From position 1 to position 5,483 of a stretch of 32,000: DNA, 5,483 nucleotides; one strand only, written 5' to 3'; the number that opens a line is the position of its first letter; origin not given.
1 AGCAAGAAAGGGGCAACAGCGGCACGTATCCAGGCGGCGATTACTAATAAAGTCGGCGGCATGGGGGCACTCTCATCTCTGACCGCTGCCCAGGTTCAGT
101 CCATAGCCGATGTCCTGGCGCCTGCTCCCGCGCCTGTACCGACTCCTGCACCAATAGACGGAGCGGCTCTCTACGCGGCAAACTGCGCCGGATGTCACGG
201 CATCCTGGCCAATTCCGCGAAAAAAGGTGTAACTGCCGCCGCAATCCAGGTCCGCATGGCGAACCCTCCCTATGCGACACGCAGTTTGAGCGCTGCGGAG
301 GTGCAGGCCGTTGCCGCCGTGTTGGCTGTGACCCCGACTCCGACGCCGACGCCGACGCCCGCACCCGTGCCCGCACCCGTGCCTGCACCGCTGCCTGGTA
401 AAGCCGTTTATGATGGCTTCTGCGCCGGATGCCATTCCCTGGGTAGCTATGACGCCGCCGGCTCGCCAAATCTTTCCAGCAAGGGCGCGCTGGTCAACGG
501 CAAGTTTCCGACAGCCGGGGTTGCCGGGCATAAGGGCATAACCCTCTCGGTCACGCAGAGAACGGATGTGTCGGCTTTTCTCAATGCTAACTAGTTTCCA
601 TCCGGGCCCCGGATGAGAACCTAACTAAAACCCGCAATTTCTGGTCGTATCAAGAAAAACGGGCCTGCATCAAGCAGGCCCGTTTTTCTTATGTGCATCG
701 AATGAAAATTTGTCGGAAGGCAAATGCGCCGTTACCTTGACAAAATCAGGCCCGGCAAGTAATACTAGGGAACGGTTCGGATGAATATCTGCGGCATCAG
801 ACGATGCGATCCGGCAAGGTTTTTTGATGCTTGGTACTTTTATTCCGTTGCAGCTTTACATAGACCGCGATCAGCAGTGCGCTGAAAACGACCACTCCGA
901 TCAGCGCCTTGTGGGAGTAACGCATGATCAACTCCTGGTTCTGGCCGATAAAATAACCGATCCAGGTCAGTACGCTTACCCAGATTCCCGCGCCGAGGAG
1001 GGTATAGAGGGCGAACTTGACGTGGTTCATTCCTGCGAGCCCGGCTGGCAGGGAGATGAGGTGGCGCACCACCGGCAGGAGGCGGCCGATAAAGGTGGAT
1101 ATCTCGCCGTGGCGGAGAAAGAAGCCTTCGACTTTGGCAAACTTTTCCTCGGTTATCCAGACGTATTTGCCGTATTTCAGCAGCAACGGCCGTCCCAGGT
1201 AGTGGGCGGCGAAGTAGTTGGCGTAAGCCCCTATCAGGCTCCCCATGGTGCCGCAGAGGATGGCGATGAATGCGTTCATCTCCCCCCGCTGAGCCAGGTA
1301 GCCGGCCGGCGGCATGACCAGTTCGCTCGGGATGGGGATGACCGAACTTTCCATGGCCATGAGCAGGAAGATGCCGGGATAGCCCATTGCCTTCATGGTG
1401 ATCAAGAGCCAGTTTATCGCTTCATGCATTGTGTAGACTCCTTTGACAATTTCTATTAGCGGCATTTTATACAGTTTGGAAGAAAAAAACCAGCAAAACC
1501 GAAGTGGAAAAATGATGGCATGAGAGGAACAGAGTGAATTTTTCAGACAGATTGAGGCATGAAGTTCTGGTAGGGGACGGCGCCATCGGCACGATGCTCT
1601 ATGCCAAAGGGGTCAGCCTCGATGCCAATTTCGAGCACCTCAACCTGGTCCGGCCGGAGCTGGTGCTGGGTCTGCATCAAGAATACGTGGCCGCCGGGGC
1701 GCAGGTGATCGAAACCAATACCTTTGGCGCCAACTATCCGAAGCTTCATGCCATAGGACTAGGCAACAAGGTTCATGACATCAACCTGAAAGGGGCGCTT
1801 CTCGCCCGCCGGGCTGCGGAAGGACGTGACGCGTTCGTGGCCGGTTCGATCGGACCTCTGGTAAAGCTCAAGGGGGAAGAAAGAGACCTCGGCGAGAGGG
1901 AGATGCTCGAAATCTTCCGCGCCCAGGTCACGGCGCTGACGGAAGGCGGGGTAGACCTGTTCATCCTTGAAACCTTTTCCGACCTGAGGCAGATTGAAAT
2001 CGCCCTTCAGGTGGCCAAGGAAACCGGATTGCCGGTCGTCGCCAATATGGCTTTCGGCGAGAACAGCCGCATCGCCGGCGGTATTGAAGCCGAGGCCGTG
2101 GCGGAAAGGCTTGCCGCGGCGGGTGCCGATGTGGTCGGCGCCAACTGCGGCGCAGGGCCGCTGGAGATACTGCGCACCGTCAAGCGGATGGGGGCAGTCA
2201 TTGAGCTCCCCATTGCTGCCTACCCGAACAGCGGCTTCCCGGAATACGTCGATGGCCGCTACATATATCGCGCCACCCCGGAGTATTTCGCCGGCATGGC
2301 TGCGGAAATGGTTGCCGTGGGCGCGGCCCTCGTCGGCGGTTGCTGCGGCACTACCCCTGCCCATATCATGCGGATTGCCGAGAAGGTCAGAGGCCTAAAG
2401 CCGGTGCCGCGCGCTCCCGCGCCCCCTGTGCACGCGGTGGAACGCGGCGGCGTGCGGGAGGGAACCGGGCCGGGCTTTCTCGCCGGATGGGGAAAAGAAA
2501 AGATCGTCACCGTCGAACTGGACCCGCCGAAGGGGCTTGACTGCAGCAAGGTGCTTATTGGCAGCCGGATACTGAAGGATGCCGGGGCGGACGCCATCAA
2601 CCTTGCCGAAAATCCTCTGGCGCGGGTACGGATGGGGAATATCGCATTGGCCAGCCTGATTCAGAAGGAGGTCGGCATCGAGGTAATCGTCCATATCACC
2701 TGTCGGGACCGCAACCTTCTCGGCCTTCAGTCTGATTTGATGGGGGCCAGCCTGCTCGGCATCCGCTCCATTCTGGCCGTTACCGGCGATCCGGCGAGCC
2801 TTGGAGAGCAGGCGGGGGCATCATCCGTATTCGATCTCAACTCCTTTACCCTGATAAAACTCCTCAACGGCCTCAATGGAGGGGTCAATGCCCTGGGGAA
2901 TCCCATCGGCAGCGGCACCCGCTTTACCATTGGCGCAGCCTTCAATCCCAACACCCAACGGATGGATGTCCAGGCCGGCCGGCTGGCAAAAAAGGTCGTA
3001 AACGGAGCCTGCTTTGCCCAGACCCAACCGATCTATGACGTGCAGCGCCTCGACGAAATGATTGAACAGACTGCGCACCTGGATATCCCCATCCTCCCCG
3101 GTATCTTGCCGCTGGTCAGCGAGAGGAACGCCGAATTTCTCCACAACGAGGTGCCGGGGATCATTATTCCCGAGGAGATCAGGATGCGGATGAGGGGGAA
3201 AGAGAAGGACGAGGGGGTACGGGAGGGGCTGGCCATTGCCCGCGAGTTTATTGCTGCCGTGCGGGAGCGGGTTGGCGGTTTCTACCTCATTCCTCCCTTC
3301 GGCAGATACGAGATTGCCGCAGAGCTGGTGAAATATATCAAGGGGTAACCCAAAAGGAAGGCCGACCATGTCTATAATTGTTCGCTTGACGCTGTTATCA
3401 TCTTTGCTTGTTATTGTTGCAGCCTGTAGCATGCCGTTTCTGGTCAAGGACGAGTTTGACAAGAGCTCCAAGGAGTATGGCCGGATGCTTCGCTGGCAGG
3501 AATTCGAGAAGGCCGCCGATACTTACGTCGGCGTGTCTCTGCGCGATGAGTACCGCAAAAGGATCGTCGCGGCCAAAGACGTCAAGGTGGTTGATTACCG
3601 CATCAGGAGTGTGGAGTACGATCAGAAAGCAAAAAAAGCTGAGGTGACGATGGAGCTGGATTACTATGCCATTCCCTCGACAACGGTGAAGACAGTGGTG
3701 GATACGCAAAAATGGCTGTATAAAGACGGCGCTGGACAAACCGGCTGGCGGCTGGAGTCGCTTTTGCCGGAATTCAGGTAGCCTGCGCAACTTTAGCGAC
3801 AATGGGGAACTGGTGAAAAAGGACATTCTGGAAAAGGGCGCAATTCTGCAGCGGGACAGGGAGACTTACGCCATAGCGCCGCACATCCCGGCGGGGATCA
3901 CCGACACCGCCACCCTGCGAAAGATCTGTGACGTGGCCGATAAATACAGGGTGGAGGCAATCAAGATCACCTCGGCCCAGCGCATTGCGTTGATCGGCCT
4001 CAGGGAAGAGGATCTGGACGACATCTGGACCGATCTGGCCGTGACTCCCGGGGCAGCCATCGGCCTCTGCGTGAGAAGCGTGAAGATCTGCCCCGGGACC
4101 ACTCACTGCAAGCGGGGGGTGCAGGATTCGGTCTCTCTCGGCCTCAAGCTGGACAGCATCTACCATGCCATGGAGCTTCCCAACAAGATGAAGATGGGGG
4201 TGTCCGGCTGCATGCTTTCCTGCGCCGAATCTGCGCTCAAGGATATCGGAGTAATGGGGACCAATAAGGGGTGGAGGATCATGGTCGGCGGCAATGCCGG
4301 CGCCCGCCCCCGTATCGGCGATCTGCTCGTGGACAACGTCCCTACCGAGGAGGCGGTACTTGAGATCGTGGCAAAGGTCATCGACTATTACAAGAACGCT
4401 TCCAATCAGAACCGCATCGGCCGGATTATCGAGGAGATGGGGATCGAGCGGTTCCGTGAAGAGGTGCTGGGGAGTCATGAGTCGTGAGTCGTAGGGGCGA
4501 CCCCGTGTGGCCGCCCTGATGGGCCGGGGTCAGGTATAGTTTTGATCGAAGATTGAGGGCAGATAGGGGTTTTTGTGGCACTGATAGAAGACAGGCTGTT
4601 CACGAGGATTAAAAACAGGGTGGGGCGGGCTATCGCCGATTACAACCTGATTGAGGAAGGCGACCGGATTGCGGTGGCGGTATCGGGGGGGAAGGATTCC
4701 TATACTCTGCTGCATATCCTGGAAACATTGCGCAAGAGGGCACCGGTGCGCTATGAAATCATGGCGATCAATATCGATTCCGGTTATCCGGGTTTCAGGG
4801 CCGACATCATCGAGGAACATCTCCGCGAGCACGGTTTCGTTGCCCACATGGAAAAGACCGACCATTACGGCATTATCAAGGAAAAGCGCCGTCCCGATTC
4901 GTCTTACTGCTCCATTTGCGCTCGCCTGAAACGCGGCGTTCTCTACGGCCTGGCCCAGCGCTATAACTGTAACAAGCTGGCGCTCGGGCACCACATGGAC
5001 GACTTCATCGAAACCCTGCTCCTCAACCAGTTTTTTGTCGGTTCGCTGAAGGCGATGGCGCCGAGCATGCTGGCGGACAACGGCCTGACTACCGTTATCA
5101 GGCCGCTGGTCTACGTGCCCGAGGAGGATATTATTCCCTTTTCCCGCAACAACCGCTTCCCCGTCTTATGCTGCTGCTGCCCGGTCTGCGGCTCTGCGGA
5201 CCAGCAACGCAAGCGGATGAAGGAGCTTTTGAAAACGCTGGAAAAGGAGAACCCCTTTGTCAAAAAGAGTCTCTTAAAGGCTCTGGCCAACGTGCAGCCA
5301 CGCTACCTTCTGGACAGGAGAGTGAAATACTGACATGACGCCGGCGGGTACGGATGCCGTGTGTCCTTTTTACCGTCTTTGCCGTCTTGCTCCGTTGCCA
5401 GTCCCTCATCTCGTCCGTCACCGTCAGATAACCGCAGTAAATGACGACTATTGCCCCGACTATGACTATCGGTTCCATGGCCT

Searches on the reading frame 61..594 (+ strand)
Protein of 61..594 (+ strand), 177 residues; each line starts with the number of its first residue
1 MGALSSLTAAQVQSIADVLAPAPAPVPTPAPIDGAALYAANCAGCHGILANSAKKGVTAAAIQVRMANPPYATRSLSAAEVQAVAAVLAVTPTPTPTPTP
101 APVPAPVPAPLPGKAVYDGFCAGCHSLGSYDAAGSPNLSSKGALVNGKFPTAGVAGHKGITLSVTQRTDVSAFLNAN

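Call 41: search_protein_families(library=pfam, proteins=[window:61-594:+], max_evalue=0.01)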
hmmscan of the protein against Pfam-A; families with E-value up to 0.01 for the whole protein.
window:61-594:+ (177 aa): 2 families
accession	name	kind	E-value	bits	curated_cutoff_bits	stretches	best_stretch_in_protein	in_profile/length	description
PF13442.11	Cytochrome_CBB3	-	1.3e-11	45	27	1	33-86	5-66/68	Cytochrome C oxidase, cbb3-type, subunit III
PF00034.26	Cytochrom_C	-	1.3e-10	42.9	21.3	2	33-76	3-44/90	Cytochrome c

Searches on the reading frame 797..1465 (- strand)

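Call 41: search_protein_families(library=pfam, proteins=[window:797-1465:-], max_evalue=0.01)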
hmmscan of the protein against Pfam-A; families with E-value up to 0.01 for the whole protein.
window:797-1465:- (222 aa): 1 family
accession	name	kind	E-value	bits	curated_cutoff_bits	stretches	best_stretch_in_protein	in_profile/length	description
PF09335.16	VTT_dom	-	2.5e-21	76.9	33.9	1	45-171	1-122/123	VTT domain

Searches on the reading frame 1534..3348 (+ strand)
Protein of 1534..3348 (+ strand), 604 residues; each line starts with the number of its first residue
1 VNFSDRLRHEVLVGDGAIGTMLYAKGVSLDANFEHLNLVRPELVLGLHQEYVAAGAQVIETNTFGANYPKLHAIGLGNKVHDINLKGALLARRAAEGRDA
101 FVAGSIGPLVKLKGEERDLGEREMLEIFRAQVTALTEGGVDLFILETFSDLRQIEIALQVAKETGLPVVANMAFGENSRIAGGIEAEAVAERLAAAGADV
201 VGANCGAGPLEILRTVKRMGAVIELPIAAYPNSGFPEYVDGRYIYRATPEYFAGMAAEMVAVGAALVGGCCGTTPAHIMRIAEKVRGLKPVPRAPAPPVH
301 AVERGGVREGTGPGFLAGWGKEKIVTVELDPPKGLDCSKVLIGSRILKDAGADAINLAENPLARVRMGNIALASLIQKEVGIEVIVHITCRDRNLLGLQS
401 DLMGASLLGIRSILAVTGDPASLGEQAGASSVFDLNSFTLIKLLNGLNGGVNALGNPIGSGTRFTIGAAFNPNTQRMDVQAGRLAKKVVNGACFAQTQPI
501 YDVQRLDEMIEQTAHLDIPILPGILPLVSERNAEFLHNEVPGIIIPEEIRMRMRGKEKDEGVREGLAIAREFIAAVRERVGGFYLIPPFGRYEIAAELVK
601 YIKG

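Call 6: search_protein_families(library=pfam, proteins=[window:1534-3348:+], max_evalue=0.001)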
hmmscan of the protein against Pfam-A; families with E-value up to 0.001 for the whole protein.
window:1534-3348:+ (604 aa): 2 families
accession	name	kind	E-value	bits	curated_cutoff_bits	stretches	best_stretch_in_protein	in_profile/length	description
PF02574.22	S-methyl_trans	-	1.7e-67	228.7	22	1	12-285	1-283/283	Homocysteine S-methyltransferase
PF02219.23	MTHFR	-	2.6e-29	102.9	24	1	321-571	9-255/287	Methylenetetrahydrofolate reductase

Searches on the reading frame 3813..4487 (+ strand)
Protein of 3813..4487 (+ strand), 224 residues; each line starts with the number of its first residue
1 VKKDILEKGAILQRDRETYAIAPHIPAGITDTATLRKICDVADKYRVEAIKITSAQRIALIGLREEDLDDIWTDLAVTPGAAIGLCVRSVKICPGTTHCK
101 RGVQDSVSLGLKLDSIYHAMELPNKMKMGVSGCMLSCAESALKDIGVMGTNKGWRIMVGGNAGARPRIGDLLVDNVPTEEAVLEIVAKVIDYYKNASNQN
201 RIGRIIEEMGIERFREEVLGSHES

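Call 6: search_protein_families(library=pfam, proteins=[window:3813-4487:+], max_evalue=0.001)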
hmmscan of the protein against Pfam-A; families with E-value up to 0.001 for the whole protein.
window:3813-4487:+ (224 aa): 2 families
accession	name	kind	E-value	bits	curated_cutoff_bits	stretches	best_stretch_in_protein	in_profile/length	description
PF01077.27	NIR_SIR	-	2.3e-32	112.1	27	1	86-218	4-150/158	Nitrite and sulphite reductase 4Fe-4S domain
PF03460.22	NIR_SIR_ferr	-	1.3e-15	57.3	24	1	12-76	2-67/69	Nitrite/Sulfite reductase ferredoxin-like half domain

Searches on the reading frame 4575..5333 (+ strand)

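Call 6: search_protein_families(library=pfam, proteins=[window:4575-5333:+], max_evalue=0.001)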
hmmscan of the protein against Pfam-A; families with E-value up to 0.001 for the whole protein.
window:4575-5333:+ (252 aa): 1 family
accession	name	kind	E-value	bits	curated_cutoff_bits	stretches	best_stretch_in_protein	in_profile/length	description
PF01171.26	ATP_bind_3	-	1.3e-16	61.3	27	1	32-194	2-160/182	PP-loop family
